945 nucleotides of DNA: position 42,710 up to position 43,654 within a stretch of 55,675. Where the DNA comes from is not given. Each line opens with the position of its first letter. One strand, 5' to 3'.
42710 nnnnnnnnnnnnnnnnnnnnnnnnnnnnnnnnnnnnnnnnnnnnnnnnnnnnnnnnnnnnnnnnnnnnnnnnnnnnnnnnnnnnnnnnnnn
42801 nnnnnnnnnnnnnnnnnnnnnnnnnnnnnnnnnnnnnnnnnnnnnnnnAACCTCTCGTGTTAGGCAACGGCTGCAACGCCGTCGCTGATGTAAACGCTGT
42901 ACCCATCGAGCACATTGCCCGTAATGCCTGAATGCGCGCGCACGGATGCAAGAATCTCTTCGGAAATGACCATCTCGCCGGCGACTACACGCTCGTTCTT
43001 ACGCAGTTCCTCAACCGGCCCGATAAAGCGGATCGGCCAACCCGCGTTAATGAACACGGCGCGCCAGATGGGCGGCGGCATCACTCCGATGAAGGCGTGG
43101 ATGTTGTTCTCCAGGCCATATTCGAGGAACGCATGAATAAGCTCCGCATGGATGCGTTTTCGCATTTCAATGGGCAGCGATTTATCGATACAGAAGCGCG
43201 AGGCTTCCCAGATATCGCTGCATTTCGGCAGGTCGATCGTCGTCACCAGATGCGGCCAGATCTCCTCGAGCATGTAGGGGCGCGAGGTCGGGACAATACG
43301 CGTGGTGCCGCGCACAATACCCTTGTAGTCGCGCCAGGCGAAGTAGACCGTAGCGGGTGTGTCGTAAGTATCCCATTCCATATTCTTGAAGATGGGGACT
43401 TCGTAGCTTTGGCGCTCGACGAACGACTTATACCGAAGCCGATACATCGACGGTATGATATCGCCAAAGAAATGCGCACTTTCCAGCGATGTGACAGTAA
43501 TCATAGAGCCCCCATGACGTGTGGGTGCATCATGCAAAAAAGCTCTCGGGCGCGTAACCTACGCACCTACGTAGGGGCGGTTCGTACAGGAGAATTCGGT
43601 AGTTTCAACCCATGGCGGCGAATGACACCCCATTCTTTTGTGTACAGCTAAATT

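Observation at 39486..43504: LuxI-family synthase heads an operon with its own fused-E1 / lipoyl-E2 2-oxoacid dehydrogenase: candidate self-supplied acyl donor for a non-canonical homoserine-lactone signal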

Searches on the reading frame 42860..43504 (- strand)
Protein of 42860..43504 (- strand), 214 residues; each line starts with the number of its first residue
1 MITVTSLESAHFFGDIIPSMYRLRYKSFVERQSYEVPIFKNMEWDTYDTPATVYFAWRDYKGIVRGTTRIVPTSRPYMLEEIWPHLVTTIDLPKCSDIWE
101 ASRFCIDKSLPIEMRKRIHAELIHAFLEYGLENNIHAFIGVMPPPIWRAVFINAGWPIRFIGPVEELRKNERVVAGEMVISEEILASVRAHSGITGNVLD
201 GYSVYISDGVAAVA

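Call 3: search_protein_families(library=pfam, proteins=[window:42860-43504:-], max_evalue=0.01)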
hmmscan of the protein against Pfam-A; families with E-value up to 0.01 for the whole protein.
window:42860-43504:- (214 aa): 3 families
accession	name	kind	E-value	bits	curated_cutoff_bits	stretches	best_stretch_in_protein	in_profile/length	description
PF00765.23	Autoind_synth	-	1.4e-23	83.8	24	1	18-184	11-179/183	Autoinducer synthase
PF21926.2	FeeM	-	1.9e-07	31.5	27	1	20-135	2-115/158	N-acyl amino acid synthase FeeM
PF13444.12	Acetyltransf_5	-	0.00028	22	22.4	1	23-108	1-89/102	Acetyltransferase (GNAT) domain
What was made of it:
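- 42860..43504 (-): luxI: acyl-homoserine-lactone synthase homologue, 214 aa, first gene of the operon. PF00765, E 1.4e-23 (call 3).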

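Call 4: search_protein_families(library=ncbifam, proteins=[window:42860-43504:-], max_evalue=0.01)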
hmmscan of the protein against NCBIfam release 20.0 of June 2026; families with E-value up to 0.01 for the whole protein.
window:42860-43504:- (214 aa): 3 families
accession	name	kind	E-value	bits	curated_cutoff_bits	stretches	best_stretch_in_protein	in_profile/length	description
NF052393.1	AHserLSynTraI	equivalog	6.4e-20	71.3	250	1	11-190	12-193/212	acyl-homoserine-lactone synthase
NF010408.0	PRK13834.1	subfamily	4.3e-19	68.9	292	1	15-190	16-193/207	acyl-homoserine-lactone synthase TraI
TIGR03694.1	exosort_acyl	subfamily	5.8e-06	25.9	111.95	1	19-110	21-123/241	PEP-CTERM/exosortase system-associated acyltransferase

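Call 5: find_homologous_proteins(query=window:42860-43504:-, max_evalue=0.00001)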
Query window:42860-43504:- (214 aa): 15 proteins with E <= 0.00001 among 89 candidates.
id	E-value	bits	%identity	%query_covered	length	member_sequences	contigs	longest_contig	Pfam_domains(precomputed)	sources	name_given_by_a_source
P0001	1.9e-141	487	100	100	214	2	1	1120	PF21926.3,PF00765.24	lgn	-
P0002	2.8e-80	287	60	93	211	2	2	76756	PF21926.3,PF00765.24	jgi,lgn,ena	jgi:N-acyl-L-homoserine lactone synthetase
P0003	4.0e-76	273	60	93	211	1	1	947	PF00765.24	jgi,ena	-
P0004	2.8e-75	271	58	93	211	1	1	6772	PF13444.13,PF21926.3,PF00765.24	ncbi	-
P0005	3.3e-75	270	59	93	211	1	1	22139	PF00765.24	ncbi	-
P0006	8.6e-74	266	57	93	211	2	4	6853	PF13444.13,PF00765.24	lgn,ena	-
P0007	8.5e-72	259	58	93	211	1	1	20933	PF13444.13,PF00765.24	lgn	-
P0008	2.8e-71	258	53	93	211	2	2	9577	PF13444.13,PF00765.24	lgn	-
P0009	1.0e-70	256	54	99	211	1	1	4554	PF13444.13,PF00765.24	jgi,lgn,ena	-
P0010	1.2e-70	256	56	95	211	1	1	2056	PF21926.3,PF00765.24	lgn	-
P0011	5.3e-70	253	58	88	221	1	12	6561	PF00765.24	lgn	-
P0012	5.2e-69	250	55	93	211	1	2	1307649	PF00765.24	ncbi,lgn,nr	ncbi:MAG: autoinducer synthase [Rhodospirillales bacterium]|nr:autoinducer synthase [Rhodospirillale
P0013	9.0e-66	240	50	99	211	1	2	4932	PF13444.13,PF21926.3,PF00765.24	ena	-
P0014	1.5e-60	222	48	92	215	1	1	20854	PF00765.24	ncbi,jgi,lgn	ncbi:MAG: acyl-homoserine-lactone synthase [Hyphomicrobium sp.]|jgi:acyl homoserine lactone synthase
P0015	1.4e-59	219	51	93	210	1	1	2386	PF13444.13,PF00765.24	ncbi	-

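Call 7: find_encoding_contigs(protein=P0002, flank=8000, max_places=2)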
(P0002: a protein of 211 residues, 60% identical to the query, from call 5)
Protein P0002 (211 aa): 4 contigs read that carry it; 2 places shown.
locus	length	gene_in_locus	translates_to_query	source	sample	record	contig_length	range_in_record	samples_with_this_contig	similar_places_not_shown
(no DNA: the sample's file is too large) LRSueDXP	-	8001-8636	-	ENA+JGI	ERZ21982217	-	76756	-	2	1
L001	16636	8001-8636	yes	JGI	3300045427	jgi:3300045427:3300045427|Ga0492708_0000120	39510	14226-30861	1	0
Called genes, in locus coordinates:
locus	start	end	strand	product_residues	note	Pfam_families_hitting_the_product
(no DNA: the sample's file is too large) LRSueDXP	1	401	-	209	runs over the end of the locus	PF00596:Aldolase_II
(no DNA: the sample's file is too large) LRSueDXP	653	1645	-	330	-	PF06189:5-nucleotidase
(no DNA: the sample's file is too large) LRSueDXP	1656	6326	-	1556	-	-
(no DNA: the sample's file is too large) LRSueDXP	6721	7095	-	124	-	PF01381:HTH_3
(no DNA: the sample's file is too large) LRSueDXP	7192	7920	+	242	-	PF03472:Autoind_bind, PF00196:GerE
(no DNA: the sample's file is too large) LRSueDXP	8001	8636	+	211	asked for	PF00765:Autoind_synth, PF21926:FeeM (weak)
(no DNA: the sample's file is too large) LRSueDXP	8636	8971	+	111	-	-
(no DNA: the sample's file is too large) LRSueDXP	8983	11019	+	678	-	PF00676:E1_dh, PF02779:Transket_pyr, PF02780:Transketolase_C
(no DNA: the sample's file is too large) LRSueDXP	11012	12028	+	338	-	PF00364:Biotin_lipoyl, PF00198:2-oxoacid_dh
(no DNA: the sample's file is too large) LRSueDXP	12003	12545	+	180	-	-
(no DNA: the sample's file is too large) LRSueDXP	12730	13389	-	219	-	PF13505:OMP_b-brl, PF03922:OmpW, PF10895:DUF2715 (faint)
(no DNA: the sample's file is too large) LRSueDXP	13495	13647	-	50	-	PF03597:FixS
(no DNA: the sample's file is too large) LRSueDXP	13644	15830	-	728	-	PF00403:HMA (weak), PF00122:E1-E2_ATPase, PF00702:Hydrolase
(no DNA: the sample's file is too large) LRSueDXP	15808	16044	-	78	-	PF05751:FixH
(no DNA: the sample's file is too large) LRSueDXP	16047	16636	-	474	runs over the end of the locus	PF12801:Fer4_5 (weak), PF12838:Fer4_7 (faint), PF13183:Fer4_8 (faint), PF13187:Fer4_9 (faint), PF13237:Fer4_10 (faint), PF13484:Fer4_16 (faint), PF13746:Fer4_18, PF11614:FixG_C, +1 more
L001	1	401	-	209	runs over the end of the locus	PF00596:Aldolase_II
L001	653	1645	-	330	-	PF06189:5-nucleotidase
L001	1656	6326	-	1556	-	-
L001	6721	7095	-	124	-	PF01381:HTH_3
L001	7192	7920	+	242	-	PF03472:Autoind_bind, PF00196:GerE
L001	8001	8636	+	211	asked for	PF00765:Autoind_synth, PF21926:FeeM (weak)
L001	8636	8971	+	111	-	-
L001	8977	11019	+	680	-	PF00676:E1_dh, PF02779:Transket_pyr, PF02780:Transketolase_C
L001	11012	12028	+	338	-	PF00364:Biotin_lipoyl, PF00198:2-oxoacid_dh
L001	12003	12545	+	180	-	-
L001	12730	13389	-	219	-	PF13505:OMP_b-brl, PF03922:OmpW, PF10895:DUF2715 (faint)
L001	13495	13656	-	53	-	PF03597:FixS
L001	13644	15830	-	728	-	PF00403:HMA (weak), PF00122:E1-E2_ATPase, PF00702:Hydrolase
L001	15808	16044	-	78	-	PF05751:FixH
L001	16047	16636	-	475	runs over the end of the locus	PF12801:Fer4_5 (weak), PF12838:Fer4_7 (faint), PF13183:Fer4_8 (faint), PF13187:Fer4_9 (faint), PF13237:Fer4_10 (faint), PF13484:Fer4_16 (faint), PF13746:Fer4_18, PF11614:FixG_C, +1 more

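Call 8: find_encoding_contigs(protein=P0012, flank=8000, max_places=2)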
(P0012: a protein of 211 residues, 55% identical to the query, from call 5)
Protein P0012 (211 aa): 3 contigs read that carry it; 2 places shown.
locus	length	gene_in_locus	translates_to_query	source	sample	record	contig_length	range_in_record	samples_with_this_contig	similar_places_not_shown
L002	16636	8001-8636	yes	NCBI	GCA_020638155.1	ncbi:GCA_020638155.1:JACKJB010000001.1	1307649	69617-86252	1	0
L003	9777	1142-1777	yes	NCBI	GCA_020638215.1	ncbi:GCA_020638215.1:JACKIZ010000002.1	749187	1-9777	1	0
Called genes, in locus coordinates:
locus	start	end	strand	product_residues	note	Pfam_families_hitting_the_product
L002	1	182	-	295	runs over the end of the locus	PF13391:HNH_2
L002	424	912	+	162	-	-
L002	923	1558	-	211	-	PF09641:DUF2026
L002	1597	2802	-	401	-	PF13356:Arm-DNA-bind_3, PF14659:Phage_int_SAM_3, PF22022:Phage_int_M (weak), PF00589:Phage_integrase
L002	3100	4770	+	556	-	PF20172:DUF6538 (faint), PF13102:Phage_int_SAM_5 (weak), PF00589:Phage_integrase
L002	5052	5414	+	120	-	-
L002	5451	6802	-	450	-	PF01527:HTH_Tnp_1, PF13384:HTH_23, PF13518:HTH_28 (weak), PF13551:HTH_29 (weak), PF13565:HTH_32, PF00665:rve, PF13683:rve_3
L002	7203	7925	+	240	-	PF03472:Autoind_bind, PF00196:GerE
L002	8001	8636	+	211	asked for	PF00765:Autoind_synth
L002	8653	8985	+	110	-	-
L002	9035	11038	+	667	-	PF00676:E1_dh, PF13292:DXP_synthase_N (faint), PF02779:Transket_pyr, PF02780:Transketolase_C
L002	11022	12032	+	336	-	PF00364:Biotin_lipoyl, PF00198:2-oxoacid_dh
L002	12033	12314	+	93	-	-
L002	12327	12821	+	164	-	-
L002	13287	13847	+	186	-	-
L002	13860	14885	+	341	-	PF00294:PfkB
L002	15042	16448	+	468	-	PF02321:OEP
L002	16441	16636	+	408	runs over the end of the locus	PF25917:BSH_RND (weak)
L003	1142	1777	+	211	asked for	PF00765:Autoind_synth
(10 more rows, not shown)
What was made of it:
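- Closest known: Branched-chain 2-oxoacid dehydrogenase complexes. Different: The genes lie inside a luxI operon (calls 3, 4, 7, 8).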

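Call 9: find_encoding_contigs(protein=P0014, flank=8000, max_places=2)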
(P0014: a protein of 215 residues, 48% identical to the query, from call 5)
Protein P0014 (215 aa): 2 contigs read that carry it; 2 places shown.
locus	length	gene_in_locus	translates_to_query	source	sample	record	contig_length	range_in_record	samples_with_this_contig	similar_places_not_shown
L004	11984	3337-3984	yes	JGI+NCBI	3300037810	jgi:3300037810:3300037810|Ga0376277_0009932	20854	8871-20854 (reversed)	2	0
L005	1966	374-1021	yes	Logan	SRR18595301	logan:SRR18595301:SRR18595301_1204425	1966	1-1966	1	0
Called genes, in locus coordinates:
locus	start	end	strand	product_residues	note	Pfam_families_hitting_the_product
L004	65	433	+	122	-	-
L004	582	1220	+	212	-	PF00589:Phage_integrase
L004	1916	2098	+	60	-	-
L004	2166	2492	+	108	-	PF12844:HTH_19 (weak), PF13560:HTH_31, PF01381:HTH_3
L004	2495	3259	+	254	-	PF03472:Autoind_bind, PF08281:Sigma70_r4_2 (weak), PF00196:GerE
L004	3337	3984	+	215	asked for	PF00765:Autoind_synth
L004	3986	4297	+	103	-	-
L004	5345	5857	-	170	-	PF02371:Transposase_20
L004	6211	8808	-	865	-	PF00690:Cation_ATPase_N, PF12710:HAD (faint), PF00122:E1-E2_ATPase, PF00702:Hydrolase, PF13246:Cation_ATPase, PF00689:Cation_ATPase_C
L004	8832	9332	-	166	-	-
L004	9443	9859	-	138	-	PF00582:Usp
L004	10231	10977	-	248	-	PF01292:Ni_hydr_CYTB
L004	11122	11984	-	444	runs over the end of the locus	PF26769:HAMP_PhoQ, PF02518:HATPase_c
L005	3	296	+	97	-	?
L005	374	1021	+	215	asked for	PF00765:Autoind_synth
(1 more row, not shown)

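Call 16: find_related_loci(query=A3, collection=genome_contigs, flank=10000)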
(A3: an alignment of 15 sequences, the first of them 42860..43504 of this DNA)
Query A3 (214 aa) in genome_contigs; peptide patterns used: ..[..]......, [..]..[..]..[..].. (x = any residue, [..] = any of these).
599 stretches matched a pattern (row limit reached: there are more); 589 encode a relative of the query (tblastn E <= 1e-3); the best 80 are kept; 80 distinct loci.
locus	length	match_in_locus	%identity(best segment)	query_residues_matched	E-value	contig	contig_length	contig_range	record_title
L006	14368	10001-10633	59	1-212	1e-81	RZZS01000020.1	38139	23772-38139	MAG: Alphaproteobacteria bacterium isolate INTA.AUR.1005 contig-100_309, whole genome shotgun sequence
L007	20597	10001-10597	55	1-199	8e-74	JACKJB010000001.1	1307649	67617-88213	MAG: Rhodospirillales bacterium isolate HK-STAS-PROT-28 HK-STAS-PROT-28_1, whole genome shotgun sequence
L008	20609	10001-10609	52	1-203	5e-73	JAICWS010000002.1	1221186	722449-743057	MAG: Alphaproteobacteria bacterium isolate LS_FP_2_bin.61 k141_1306701_length_1221186_cov_27.3567, whole genome shotgun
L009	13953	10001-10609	52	2-204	9e-73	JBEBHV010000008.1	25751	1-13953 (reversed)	MAG: Rickettsiales bacterium isolate SF1_2_7 NODE_1308_length_25751_cov_3.101474, whole genome shotgun sequence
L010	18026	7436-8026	53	4-200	3e-71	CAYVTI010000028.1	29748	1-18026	MAG TPA_asm: uncultured Rickettsiales bacterium isolate SRP272529_co2_239 genome assembly, contig: NODE_2348_length_2974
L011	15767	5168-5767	51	2-201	8e-70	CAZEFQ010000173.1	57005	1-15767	MAG TPA_asm: uncultured Rhizobium sp. isolate binchicken_co84_415 genome assembly, contig: k141_1467562, whole genome sh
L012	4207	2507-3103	50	1-199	2e-67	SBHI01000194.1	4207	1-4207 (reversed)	MAG: Alphaproteobacteria bacterium isolate M3014 scaffold_7289_1, whole genome shotgun sequence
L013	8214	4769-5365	48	1-199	7e-66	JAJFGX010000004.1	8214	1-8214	MAG: Alphaproteobacteria bacterium isolate OFTM170 OFTM170_3, whole genome shotgun sequence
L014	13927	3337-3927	48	1-197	1e-64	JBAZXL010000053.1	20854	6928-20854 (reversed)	MAG: Hyphomicrobium sp. isolate SO_2017_GW1_55 NODE_9932_length_20854_cov_1.792975_OW334_2017, whole genome shotgun sequ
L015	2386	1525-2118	51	1-199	8e-66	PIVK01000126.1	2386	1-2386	MAG: Rhodospirillales bacterium isolate Glo_3 GloG15_CONTIG92478, whole genome shotgun sequence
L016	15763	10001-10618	47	1-204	1e-64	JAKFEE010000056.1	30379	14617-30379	MAG: Rhodospirillaceae bacterium isolate LC065 contig-124_872, whole genome shotgun sequence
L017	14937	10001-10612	43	1-204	1e-63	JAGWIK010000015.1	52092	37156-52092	MAG: Alphaproteobacteria bacterium isolate REEB112 contig-150_607, whole genome shotgun sequence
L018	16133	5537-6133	47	1-199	4e-63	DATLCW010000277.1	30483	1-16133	MAG TPA_asm: Bryobacteraceae bacterium isolate SMAG_U14334 k141_2150423, whole genome shotgun sequence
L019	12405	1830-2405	47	8-199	8e-63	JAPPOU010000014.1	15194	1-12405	MAG: Alphaproteobacteria bacterium isolate SB9155_S4_bin_4 NODE_724_length_15194_cov_9.63399, whole genome shotgun seque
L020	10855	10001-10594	46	1-199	7e-62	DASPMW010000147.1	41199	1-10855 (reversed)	MAG TPA_asm: Patescibacteria group bacterium isolate SMAG_U12103 k141_175806, whole genome shotgun sequence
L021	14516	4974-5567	45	1-199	2e-61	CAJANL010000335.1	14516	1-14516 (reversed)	MAG: uncultured Rhodospirillaceae bacterium isolate Loc080925-5-5m_bin-0078 genome assembly, contig: bin-0078:335/340, w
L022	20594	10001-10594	45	1-199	1e-60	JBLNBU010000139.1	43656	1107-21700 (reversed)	MAG: Actinomycetota bacterium isolate MAG143 PRJNA950955_bin5_renamed_138, whole genome shotgun sequence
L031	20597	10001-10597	44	1-200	3e-53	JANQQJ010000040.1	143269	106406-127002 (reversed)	MAG: Alphaproteobacteria bacterium isolate IP29b_bin.24 k99_245483, whole genome shotgun sequence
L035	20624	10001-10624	43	1-208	1e-52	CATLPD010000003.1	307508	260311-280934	MAG: uncultured Alphaproteobacteria bacterium isolate SRR3960575_bin.5_MetaWRAP_v1.3_MAG genome assembly, contig: ERZ505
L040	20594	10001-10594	39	1-199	5e-47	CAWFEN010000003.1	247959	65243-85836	MAG: uncultured Alphaproteobacteria bacterium isolate MFD04463.bin.1.296 genome assembly, contig: contig_20680, whole ge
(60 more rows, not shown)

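Call 20: search_protein_families(library=pfam, proteins=[L009:11106-12386:+, L010:8277-9389:+, L016:11123-14953:+, L019:2845-3633:+, L021:6020-6790:+, L021:6807-8396:+, L022:11559-13235:+, L031:11054-13126:+, L035:11300-12502:+, L040:10881-12191:+], max_evalue=0.001)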
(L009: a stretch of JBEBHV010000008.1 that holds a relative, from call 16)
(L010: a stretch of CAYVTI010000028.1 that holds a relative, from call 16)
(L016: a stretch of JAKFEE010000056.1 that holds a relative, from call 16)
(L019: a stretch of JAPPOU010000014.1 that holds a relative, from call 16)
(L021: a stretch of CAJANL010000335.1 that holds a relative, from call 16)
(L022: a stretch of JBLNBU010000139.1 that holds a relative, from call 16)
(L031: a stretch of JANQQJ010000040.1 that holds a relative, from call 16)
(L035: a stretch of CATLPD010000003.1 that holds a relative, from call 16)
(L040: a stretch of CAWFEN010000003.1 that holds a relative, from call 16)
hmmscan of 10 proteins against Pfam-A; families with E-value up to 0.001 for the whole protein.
L009:11106-12386:+ (426 aa): 1 family
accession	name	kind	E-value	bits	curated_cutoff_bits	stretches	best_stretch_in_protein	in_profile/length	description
PF02646.22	RmuC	-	1.7e-93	313.4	26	1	110-402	2-290/291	RmuC family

L010:8277-9389:+ (370 aa): 1 family
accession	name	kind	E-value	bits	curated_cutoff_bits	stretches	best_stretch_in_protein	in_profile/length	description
PF00072.30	Response_reg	-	5.5e-13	49.5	30.2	1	14-146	1-109/111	Response regulator receiver domain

L016:11123-14953:+ (1276 aa): 3 families
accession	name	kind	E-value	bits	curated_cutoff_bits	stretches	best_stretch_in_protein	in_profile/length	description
PF03445.19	DUF294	-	3.3e-38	131.1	21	1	959-1097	1-136/138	Putative nucleotidyltransferase DUF294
PF10335.14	DUF294_C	-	1.9e-27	96.3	22.5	1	1137-1269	3-141/145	Putative nucleotidyltransferase substrate binding domain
PF00571.33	CBS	-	1.4e-17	64.2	24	2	815-869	2-56/57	CBS domain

L019:2845-3633:+ (262 aa): 1 family
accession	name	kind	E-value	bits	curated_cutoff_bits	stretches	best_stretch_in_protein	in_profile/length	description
PF00072.30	Response_reg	-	1.3e-18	67.6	30.2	1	145-253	2-110/111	Response regulator receiver domain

L021:6020-6790:+ (256 aa): 7 families
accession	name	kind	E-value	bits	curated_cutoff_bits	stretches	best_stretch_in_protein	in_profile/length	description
PF13649.12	Methyltransf_25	-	3.4e-16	60.2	27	1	35-124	1-97/97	Methyltransferase domain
PF08241.18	Methyltransf_11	-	2.6e-14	54.1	21.2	1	36-127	1-94/95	Methyltransferase domain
PF13489.12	Methyltransf_23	-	4.9e-13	49.6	27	1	29-140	20-128/164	Methyltransferase domain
PF08242.18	Methyltransf_12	-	1.9e-11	45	30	1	36-126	1-98/98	Methyltransferase domain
PF13847.12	Methyltransf_31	-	2e-10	41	27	1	34-146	6-127/145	Methyltransferase domain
PF05175.20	MTS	-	2e-05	24.7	23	1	23-100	23-105/170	Methyltransferase small domain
PF01728.25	FtsJ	-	0.00076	19.9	24.1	0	33-66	23-56/181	FtsJ-like methyltransferase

L021:6807-8396:+ (529 aa): 2 families
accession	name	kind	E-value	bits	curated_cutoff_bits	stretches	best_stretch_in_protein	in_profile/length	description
PF03976.20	PPK2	-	2e-137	456.6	22.3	2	299-522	2-225/229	Polyphosphate kinase 2 (PPK2)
PF06414.18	Zeta_toxin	-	0.00053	19.9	22.3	0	50-87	6-42/199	Zeta toxin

L022:11559-13235:+ (558 aa): 0 families

L031:11054-13126:+ (690 aa): 1 family
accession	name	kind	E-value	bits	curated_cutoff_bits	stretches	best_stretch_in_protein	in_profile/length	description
PF03030.21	H_PPase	-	8.4e-264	877.6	29.7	1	13-684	1-645/645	Inorganic H+ pyrophosphatase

L035:11300-12502:+ (400 aa): 3 families
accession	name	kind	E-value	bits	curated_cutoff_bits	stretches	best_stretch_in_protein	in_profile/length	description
PF00107.32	ADH_zinc_N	-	4.2e-30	104.8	31.8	1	229-360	1-126/129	Zinc-binding dehydrogenase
PF08240.17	ADH_N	-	5.6e-21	75.2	23.5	1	59-148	2-86/104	Alcohol dehydrogenase GroES-like domain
PF13602.12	ADH_zinc_N_2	-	6.5e-08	34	27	1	265-394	4-129/134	Zinc-binding dehydrogenase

L040:10881-12191:+ (436 aa): 0 families
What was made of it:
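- Tried and rejected: Downstream genes there are RmuC, response regulators, PPK2, H+-PPase and ADH (call 20).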

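Call 21: search_solved_structures(query=A3, max_evalue=0.01, show_alignments=2)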
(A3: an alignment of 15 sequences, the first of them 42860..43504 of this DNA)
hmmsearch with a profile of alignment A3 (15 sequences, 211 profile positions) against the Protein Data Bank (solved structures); distinct sequences matched with E-value up to 0.01: 7.
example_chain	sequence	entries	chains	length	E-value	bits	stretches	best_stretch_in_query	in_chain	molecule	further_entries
1ro5_A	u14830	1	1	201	1.9e-27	99.6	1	16-183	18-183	Autoinducer synthesis protein lasI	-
5w8a_A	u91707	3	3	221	2.6e-27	99.2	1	1-200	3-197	Autoinducer synthase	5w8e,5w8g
5w8c_A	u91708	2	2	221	2.6e-27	99.2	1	1-200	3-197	Autoinducer synthase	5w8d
3p2f_A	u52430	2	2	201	8.5e-23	84.4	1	21-188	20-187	AHL synthase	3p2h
6wns_A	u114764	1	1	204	2.3e-18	69.9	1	2-199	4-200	Acyl-homoserine-lactone synthase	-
6wn0_A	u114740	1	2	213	1.2e-13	54.6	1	2-168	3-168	4-coumaroyl-homoserine lactone synthase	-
1k4j_A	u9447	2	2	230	1.2e-13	54.5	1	20-174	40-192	acyl-homoserinelactone synthase EsaI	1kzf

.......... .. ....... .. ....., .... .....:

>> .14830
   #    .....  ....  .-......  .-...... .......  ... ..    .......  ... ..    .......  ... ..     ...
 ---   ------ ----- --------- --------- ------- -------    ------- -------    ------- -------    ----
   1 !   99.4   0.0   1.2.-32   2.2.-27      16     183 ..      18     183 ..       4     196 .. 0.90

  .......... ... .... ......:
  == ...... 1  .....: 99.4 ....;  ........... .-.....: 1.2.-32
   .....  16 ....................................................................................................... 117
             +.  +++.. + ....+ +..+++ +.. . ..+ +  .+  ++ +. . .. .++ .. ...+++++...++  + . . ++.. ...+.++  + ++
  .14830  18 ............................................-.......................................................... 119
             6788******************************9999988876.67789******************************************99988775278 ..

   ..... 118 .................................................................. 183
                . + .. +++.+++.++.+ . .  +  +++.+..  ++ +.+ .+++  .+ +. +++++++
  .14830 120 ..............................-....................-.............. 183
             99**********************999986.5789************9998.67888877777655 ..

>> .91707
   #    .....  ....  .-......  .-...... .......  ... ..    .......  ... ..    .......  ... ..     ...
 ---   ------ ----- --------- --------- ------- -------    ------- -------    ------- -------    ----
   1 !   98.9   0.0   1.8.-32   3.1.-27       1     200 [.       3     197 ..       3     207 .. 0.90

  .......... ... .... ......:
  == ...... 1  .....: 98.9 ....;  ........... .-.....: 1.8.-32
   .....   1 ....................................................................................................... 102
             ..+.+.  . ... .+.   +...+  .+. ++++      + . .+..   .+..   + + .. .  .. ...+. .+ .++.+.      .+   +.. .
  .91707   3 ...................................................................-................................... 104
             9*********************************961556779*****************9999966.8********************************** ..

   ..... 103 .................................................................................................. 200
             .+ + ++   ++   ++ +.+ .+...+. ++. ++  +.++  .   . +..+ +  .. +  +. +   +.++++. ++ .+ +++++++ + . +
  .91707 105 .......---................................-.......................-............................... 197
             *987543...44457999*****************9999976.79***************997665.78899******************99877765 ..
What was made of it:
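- On LuxI-family acyl-HSL synthase (PF00765): A profile of the clade hits LasI, BjaI, TofI, MesI, RpaI and EsaI (call 21).
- Its profile scores LasI and BjaI equally (call 21).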
